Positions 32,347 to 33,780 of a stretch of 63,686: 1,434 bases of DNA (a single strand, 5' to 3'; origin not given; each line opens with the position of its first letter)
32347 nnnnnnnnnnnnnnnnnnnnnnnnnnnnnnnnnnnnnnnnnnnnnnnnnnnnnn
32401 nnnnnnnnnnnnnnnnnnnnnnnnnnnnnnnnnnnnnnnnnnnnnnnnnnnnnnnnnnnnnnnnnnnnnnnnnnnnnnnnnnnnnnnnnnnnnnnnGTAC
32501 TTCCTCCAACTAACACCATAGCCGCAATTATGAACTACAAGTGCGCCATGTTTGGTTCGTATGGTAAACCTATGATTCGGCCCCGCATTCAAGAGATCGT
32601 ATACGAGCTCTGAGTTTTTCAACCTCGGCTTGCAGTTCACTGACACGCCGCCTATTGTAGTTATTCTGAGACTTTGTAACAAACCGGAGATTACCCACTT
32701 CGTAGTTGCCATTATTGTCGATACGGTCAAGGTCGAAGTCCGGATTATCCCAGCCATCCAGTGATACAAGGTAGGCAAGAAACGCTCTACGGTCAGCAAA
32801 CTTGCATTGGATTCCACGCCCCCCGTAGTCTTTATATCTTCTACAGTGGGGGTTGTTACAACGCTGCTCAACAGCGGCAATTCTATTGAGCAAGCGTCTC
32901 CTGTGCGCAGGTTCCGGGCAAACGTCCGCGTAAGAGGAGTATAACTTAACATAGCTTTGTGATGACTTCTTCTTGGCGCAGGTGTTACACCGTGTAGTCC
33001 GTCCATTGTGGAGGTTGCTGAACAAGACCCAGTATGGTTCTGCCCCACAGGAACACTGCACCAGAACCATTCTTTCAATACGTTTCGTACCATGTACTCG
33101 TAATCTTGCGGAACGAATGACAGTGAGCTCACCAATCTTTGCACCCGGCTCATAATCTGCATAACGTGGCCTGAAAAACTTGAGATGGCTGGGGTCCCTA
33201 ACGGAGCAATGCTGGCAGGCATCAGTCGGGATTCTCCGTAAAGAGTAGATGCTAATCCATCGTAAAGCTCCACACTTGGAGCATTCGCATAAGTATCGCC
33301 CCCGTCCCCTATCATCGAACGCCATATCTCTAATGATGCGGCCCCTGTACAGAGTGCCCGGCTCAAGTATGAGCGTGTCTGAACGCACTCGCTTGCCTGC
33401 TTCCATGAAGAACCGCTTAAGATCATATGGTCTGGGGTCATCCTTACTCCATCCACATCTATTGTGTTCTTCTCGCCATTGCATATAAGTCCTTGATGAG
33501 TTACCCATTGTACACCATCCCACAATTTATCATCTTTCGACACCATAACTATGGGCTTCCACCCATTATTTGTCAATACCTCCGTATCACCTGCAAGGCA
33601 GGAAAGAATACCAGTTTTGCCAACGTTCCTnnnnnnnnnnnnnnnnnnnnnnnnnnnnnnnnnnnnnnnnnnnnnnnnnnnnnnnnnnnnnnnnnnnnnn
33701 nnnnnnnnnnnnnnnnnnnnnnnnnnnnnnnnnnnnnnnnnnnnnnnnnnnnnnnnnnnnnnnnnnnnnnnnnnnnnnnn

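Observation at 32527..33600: DNA polymerase motif B split by an intein whose HNH homing endonuclease sits in an overlapping, different reading frame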

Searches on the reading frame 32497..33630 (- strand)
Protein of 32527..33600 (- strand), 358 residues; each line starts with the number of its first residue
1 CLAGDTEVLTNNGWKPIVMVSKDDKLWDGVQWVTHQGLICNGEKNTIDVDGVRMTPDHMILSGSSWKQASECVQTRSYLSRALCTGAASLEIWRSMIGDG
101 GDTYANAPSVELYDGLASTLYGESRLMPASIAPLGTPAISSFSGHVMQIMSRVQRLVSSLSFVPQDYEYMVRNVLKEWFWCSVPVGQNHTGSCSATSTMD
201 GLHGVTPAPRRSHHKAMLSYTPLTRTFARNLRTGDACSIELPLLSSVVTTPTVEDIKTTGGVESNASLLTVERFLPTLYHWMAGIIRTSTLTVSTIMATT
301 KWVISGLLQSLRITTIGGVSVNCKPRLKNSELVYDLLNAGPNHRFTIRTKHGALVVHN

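Call 3: search_protein_families(library=pfam, proteins=[window:32570-33523:-, window:32527-33600:-], max_evalue=1)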
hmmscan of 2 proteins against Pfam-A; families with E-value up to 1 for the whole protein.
window:32570-33523:- (317 aa): 2 families
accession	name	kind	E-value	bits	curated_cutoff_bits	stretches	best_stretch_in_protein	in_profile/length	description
PF07716.20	bZIP_2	-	0.0036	17.8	22.3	1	284-312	24-52/54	Basic region leucine zipper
PF15800.10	CiPC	-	0.089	13.1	27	1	176-221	101-146/338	Clock interacting protein circadian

window:32527-33600:- (358 aa): 2 families
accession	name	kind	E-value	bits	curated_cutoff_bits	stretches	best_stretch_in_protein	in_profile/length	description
PF22402.2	Coat_P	-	0.075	13.9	27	1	286-323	21-61/103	Coat protein, P (projecting) domain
PF18865.6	AbiJ_NTD5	-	0.18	12.2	26.7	1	145-177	33-65/93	AbiJ N-terminal domain 5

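Call 5: search_protein_families(library=phrogs, proteins=[window:32570-33523:-, window:32527-33600:-], max_evalue=0.1)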
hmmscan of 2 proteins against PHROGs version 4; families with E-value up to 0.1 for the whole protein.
window:32570-33523:- (317 aa): 9 families
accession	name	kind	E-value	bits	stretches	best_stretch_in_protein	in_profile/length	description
phrog_374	-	DNA, RNA and nucleotide metabolism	8.4e-36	124.9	1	71-294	150-355/617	HNH endonuclease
phrog_3377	-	DNA, RNA and nucleotide metabolism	4.7e-17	63.5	1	216-295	19-98/196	HNH endonuclease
phrog_8790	-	DNA, RNA and nucleotide metabolism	2.4e-16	61.4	1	203-301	17-113/241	restriction endonuclease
phrog_2081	-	DNA, RNA and nucleotide metabolism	4.1e-15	56.8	1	213-294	107-198/433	HNH endonuclease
phrog_28742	-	unknown function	2.6e-07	32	1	213-298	25-112/165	-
phrog_5104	-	unknown function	9.6e-05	23.1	1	78-113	55-90/228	-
phrog_1035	-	DNA, RNA and nucleotide metabolism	0.00087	20.2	1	149-288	58-208/271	endonuclease VII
phrog_4578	-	DNA, RNA and nucleotide metabolism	0.002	19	1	265-294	32-62/130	HNH endonuclease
phrog_99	-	DNA, RNA and nucleotide metabolism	0.036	14.7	1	261-293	173-207/383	HNH endonuclease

window:32527-33600:- (358 aa): 2 families
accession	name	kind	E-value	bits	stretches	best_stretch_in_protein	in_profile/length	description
phrog_93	-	DNA, RNA and nucleotide metabolism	5.3e-17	62.7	2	20-88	3-70/613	endonuclease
phrog_26005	-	unknown function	4.3e-07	30.6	1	16-114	114-210/310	-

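Call 6: search_dna_similar(query=window:32570-33523:-, collection=phages, mode=protein, max_rows=30, max_evalue=0.001)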
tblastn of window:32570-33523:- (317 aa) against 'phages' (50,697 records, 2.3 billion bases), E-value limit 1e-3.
Records with a match: 767; places in all: 809; records where one place covers at least 80% of the query: 5.
Best place of each record, by identity: <60% 767.
By first word of the organism name: Staphylococcus 216; Salmonella 155; Vibrio 70; Mycobacterium 45; Enterococcus 38; Pseudomonas 33; Escherichia 26; Ralstonia 19; Polaribacter 17; Streptococcus 16; and 45 more.
By host as written in the record: - 66; Staphylococcus aureus 63; Salmonella enterica subsp. enterica serovar Enteritidis 43; Mycobacterium smegmatis mc2 155 34; Staphylococcus sp. 25; Salmonella sp. 19; Staphylococcus carnosus TM300 15; Salmonella enterica subsp. enterica serovar Typhimurium 13; and 239 more.
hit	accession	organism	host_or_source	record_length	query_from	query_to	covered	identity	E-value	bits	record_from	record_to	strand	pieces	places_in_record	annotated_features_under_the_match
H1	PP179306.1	Vibrio phage 97.13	Vibrio mediterranei Vib-oc-097 (CECT ...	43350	1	317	100%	39.2%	4e-46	224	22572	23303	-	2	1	record has no annotation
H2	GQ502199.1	Sodalis phage SO-1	Sodalis glossinidius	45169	117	312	62%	45.2%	1e-43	165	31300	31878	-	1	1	gp38 | gp39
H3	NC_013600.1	Sodalis phage SO-1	Sodalis glossinidius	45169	117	312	62%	45.2%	1e-43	165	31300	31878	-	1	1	DNA polymerase | HNH endonuclease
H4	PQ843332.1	Escherichia phage P-GXEC-L2P5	Escherichia coli (Shiga toxin-producing)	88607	117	312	62%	45.2%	1e-43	165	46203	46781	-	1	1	DNA polymerase I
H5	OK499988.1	Escherichia phage vB_EcoD_Pubbukkers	Escherichia coli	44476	117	312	62%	45.2%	1e-43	165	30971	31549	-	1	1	putative intein-containing DNA polymerase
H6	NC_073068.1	Escherichia phage vB_EcoD_Pubbukkers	Escherichia coli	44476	117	312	62%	45.2%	1e-43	165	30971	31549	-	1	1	putative intein-containing DNA polymerase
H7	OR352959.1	Escherichia phage AV129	Escherichia coli ESBL049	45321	117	312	62%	45.2%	1e-43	165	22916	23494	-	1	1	DNA polymerase I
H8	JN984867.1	Shigella phage EP23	Shigella sonnei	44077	117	312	62%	44.7%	3e-43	164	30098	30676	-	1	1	DNA polymerase family A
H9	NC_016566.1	Shigella phage EP23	Shigella sonnei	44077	117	312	62%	44.7%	3e-43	164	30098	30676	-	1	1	DNA polymerase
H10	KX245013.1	Salmonella phage MA12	Salmonella enterica serovar Enteritidis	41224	117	312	62%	44.0%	2e-42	161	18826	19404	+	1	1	DNA polymerase I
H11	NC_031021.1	Salmonella phage MA12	Salmonella enterica serovar Enteritidis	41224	117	312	62%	44.0%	2e-42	161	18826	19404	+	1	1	DNA polymerase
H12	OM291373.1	Salmonella phage PBSE191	Salmonella enterica subsp. enterica ...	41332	117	312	62%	44.0%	2e-42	161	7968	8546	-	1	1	DNA polymerase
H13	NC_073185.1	Salmonella phage PBSE191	Salmonella enterica subsp. enterica ...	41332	117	312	62%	44.0%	2e-42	161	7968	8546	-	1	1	DNA polymerase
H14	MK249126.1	Salmonella phage TS3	Salmonella enterica subsp. enterica ...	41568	117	312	62%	44.0%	2e-42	161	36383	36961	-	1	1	DNA polymerase I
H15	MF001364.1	Salmonella phage ST3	Salmonella enterica subsp. enterica ...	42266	117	312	62%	44.0%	2e-42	161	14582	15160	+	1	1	DNA polymerase I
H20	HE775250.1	Salmonella phage vB_SenS-Ent1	Salmonella enterica subsp. enterica ...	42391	117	312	62%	43.7%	1e-42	162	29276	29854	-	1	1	SEP1_gp37: putative intein-containing DNA polymerase precursor | SEP1_gp37: DNA polymerase | SEP1_gp37: intein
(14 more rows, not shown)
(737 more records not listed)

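Call 7: get_annotated_region(hit=H20, flank=2500)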
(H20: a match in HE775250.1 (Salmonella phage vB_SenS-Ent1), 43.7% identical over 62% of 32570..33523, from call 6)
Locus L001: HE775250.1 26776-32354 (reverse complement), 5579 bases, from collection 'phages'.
description: Salmonella phage vB_SenS-Ent1 complete genome.
organism: Salmonella phage vB_SenS-Ent1 (NCBI taxid 1163482)
taxonomy: Viruses; Duplodnaviria; Heunggongvirae; Uroviricota; Caudoviricetes; Guernseyvirinae; Jerseyvirus; Jerseyvirus Ent1
host: Salmonella enterica subsp. enterica serovar Enteritidis; source: -; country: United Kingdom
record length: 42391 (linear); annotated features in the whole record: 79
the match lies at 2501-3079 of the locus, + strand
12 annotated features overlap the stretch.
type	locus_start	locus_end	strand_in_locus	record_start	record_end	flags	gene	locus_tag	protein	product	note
CDS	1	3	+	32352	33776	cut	SEP1_gp40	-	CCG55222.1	hypothetical protein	ORF40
CDS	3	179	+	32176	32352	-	SEP1_gp39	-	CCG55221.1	hypothetical protein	ORF39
CDS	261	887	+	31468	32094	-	SEP1_gp38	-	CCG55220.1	hypothetical protein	ORF38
regulatory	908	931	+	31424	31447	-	-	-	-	terminator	putative rho-independent terminator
CDS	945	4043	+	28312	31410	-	SEP1_gp37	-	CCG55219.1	putative intein-containing DNA polymerase precursor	ORF37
mat_peptide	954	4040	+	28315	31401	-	SEP1_gp37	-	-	DNA polymerase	extein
mat_peptide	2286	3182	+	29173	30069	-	SEP1_gp37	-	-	intein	encoding splicing domains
CDS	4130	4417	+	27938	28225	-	SEP1_gp36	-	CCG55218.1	putative restriction endonuclease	ORF36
CDS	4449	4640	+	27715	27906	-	SEP1_gp35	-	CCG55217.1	hypothetical protein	ORF35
CDS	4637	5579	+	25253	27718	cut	SEP1_gp34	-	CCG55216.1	putative intein containing helicase precursor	ORF34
mat_peptide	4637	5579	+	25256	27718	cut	SEP1_gp34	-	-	helicase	extein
mat_peptide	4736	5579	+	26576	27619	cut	SEP1_gp34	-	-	intein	encoding splicing domains and a homing endonuclease of the LAGLIDADG type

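Call 8: get_annotated_region(hit=H3, flank=2500)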
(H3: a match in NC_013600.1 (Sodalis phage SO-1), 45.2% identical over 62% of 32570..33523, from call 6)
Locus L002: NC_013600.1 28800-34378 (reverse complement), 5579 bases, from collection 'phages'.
description: Sodalis phage SO-1, complete genome.
organism: Sodalis phage SO-1 (NCBI taxid 673375)
taxonomy: Viruses; Duplodnaviria; Heunggongvirae; Uroviricota; Caudoviricetes; Dhillonvirus; Dhillonvirus SO1
host: Sodalis glossinidius; source: Sodalis glossinidius strain GA-SG, secondary symbiont of Glossina austeni (Newstead); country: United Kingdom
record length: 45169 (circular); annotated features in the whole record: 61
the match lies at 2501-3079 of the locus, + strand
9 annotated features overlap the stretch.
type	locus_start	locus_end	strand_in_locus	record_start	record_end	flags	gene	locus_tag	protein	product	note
CDS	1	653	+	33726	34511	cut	-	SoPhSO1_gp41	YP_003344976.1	Gp2.5-like ssDNA binding protein and ssDNA annealing protein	-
CDS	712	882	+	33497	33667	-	-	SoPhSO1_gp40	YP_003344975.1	gp40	-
CDS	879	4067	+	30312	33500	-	-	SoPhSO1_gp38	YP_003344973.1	DNA polymerase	putative DNA polymerase; contains type I self-splicing intron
CDS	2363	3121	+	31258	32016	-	-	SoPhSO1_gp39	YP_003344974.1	HNH endonuclease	type I self-splicing intron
CDS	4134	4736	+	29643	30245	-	-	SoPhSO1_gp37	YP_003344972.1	gp37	putative HNH endonuclease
CDS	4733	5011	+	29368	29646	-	-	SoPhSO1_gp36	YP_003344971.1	endonuclease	-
CDS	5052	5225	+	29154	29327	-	-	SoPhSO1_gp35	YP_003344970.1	Lar-like restriction alleviation protein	-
CDS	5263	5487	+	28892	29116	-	-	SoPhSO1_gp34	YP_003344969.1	gp34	-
CDS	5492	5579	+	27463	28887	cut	-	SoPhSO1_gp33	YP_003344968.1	DNA helicase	putative DEXX-box helicase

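Call 9: get_annotated_region(hit=H1, flank=3000)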
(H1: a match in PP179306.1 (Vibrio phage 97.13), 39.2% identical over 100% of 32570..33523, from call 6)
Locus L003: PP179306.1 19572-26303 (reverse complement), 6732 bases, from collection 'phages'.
description: UNVERIFIED_ORG: Vibrio phage 97.13, complete genome.
organism: Vibrio phage 97.13 (NCBI taxid 3119009)
taxonomy: Viruses; Duplodnaviria; Heunggongvirae; Uroviricota; Caudoviricetes
host: Vibrio mediterranei Vib-oc-097 (CECT 30098); source: -; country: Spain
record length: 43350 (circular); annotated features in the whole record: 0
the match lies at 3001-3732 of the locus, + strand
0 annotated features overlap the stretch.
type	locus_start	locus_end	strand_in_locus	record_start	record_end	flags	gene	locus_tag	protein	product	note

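Call 23: find_related_loci(query=window:32570-33523:-, collection=viral_contigs, flank=3000)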
Query window:32570-33523:- (317 aa) in viral_contigs; peptide patterns used: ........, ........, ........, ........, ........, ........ (x = any residue, [..] = any of these).
566 stretches matched a pattern; 540 encode a relative of the query (tblastn E <= 1e-3); the best 80 are kept; 80 distinct loci.
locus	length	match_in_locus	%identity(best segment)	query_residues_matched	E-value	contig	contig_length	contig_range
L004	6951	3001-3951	96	1-317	0e+0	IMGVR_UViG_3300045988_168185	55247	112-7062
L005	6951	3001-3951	97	1-317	0e+0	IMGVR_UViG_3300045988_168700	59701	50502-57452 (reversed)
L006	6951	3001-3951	94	1-317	0e+0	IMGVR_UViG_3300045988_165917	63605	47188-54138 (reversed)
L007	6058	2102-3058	47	1-311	1e-85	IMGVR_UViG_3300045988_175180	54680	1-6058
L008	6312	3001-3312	87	1-317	1e-44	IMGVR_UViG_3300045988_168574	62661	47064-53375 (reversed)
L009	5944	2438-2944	45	137-301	3e-40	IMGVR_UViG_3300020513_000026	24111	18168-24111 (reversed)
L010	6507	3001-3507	45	137-301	3e-40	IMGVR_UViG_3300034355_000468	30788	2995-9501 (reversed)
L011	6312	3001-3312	82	1-317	6e-39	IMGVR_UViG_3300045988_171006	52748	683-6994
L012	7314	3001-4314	36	127-306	4e-21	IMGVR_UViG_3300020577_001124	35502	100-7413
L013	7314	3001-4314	36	127-306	4e-21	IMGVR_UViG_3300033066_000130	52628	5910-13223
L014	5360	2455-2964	33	127-306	7e-21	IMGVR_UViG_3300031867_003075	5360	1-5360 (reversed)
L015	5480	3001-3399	38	157-292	8e-20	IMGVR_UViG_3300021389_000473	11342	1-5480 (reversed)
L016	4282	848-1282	38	154-306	1e-19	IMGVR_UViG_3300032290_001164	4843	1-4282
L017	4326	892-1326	38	154-306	1e-19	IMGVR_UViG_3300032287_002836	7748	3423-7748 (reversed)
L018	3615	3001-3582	31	70-290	2e-19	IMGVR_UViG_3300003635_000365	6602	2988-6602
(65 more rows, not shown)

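Call 29: search_solved_structures(query=window:32570-33523:-, max_evalue=10, show_alignments=2)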
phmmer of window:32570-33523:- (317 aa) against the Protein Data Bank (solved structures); distinct sequences matched with E-value up to 10: 3.
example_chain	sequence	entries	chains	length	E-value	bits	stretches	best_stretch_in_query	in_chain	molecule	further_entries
1nog_A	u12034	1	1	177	0.071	15.3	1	238-305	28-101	conserved hypothetical protein TA0546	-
8dmh_a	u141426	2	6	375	0.32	13.2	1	239-305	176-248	Glycoprotein G2,Cobalamin adenosyltransferase-like domain-containing protein trimerization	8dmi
5vl4_A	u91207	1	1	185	1.6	10.9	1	238-305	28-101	T33-53H-B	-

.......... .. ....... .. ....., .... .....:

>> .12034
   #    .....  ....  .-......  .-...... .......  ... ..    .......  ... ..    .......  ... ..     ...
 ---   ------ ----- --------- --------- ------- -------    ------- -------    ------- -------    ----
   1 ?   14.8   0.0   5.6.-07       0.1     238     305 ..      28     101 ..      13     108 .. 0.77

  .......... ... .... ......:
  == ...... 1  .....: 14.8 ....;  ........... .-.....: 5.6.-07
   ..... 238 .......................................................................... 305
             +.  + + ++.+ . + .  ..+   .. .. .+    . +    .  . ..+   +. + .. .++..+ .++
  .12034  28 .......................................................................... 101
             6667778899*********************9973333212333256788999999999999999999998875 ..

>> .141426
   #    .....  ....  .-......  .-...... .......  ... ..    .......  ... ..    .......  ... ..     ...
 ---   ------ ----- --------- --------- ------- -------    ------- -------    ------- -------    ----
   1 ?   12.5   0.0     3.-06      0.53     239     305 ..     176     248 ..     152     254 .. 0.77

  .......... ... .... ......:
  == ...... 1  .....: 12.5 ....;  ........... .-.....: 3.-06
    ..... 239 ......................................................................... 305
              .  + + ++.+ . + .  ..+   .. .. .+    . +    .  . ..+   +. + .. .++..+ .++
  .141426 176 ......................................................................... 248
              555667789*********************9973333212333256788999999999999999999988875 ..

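Call 30: find_homologous_proteins(query=window:32570-33523:-, max_evalue=0.00001)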
Query window:32570-33523:- (317 aa): 1092 proteins with E <= 0.00001 among 3016 candidates; the best 120 are listed.
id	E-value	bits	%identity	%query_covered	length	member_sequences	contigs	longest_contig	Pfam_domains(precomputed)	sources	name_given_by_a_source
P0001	1.2e-204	697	97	96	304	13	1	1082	-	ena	-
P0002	1.0e-152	526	71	98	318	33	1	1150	-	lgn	-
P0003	5.5e-109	382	56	98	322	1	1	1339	-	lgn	-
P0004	6.5e-105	369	53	97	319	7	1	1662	-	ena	-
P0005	2.2e-95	338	50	98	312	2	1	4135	-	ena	-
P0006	2.8e-84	301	45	97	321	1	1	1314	-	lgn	-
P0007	9.7e-83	296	46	97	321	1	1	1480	-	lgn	-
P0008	8.0e-81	290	44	98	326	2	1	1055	-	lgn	-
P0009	1.9e-80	288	46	98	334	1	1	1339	-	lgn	-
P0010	9.8e-58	214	56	63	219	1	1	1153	-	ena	-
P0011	8.1e-57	211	54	63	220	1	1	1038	-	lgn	-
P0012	1.3e-54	204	53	63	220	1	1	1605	-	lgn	-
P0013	1.7e-54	203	51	63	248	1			-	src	-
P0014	1.8e-54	203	51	60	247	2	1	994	-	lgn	-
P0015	6.2e-52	195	53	63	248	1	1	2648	-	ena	-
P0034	9.2e-49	184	49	62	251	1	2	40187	-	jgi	jgi:hypothetical protein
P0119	4.5e-34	136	45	57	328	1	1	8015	-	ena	-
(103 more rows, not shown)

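Call 32: search_protein_families(library=ncbifam, proteins=[window:32570-33523:-, window:32527-33600:-, P0034], max_evalue=1)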
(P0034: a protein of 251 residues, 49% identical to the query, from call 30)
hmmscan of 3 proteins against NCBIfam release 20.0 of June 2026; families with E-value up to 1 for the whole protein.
window:32570-33523:- (317 aa): 0 families

window:32527-33600:- (358 aa): 0 families

P0034 (251 aa): 1 family
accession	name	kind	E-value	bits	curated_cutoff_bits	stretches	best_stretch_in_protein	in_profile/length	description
NF052682.1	morpho_FcmC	equivalog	0.17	12.2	90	1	217-248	56-87/159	filament morphology membrane protein FcmC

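Call 33: find_encoding_contigs(protein=P0119, flank=4000, max_places=3)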
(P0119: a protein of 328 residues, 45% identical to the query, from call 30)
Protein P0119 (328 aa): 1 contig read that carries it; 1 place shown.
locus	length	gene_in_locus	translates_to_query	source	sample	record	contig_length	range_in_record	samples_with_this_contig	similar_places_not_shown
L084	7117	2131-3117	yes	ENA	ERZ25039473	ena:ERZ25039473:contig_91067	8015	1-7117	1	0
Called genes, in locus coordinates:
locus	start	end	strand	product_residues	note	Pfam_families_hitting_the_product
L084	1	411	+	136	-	?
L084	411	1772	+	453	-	-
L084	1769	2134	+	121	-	-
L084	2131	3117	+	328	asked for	-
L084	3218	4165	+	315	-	-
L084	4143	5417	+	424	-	PF09250:Prim-Pol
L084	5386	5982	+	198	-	PF13481:AAA_25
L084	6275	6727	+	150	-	-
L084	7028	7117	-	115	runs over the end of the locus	-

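Call 39: find_homologous_proteins(query=window:32527-33600:-, max_evalue=0.001)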
Query window:32527-33600:- (358 aa): 23 proteins with E <= 0.001 among 3544 candidates.
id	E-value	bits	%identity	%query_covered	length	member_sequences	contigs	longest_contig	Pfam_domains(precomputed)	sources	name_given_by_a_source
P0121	1.7e-71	259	87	31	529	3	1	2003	PF00476.27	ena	-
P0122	1.6e-23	102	60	20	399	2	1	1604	-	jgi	jgi:hypothetical protein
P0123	3.6e-23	100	54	20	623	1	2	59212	PF00476.27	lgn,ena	-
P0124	1.0e-22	99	42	37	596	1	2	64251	PF00476.27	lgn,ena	-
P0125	4.2e-22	97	39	37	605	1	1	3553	PF00476.27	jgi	-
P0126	6.1e-22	96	56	20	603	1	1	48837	PF00476.27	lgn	-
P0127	8.8e-22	96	58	20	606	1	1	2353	-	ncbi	-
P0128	2.3e-21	95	58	20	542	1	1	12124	PF00476.27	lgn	-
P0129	4.4e-21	94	42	37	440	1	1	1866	PF00476.27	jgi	jgi:ribosomal protein L37E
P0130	1.8e-20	92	51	20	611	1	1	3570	PF00476.27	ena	-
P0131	3.0e-20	91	56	20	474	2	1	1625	-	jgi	jgi:DNA polymerase bacteriophage-type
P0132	1.2e-19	89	52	20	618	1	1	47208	PF00476.27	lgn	-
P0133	1.2e-19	89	40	37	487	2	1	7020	PF00476.27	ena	-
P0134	2.5e-19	88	45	25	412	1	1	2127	PF00476.27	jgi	jgi:hypothetical protein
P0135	3.1e-19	88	51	20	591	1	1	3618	PF00271.38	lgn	-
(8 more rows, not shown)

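Call 41: find_encoding_contigs(protein=P0124, flank=4000, max_places=2)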
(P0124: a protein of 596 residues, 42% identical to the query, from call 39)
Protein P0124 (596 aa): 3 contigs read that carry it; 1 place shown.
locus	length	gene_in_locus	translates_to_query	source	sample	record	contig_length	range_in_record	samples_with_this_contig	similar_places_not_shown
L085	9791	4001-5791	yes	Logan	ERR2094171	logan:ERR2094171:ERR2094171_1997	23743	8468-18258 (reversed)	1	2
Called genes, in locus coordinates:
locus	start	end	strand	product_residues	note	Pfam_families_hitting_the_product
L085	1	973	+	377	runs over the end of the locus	PF05970:PIF1, PF13604:AAA_30, PF13245:AAA_19, PF01443:Viral_helicase1 (weak), PF18335:SH3_13 (faint), PF13538:UvrD_C_2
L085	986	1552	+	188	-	PF16473:Rv2179c-like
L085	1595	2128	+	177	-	PF05551:zf-His_Me_endon (weak), PF13392:HNH_3 (weak)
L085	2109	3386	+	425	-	-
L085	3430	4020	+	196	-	-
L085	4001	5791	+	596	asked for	PF00476:DNA_pol_A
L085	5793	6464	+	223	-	PF12705:PDDEXK_1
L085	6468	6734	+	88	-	-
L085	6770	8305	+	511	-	PF04851:ResIII, PF00176:SNF2-rel_dom, PF00270:DEAD, PF00271:Helicase_C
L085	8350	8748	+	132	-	-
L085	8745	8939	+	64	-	PF12728:HTH_17, PF00376:MerR (weak)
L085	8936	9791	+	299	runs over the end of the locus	-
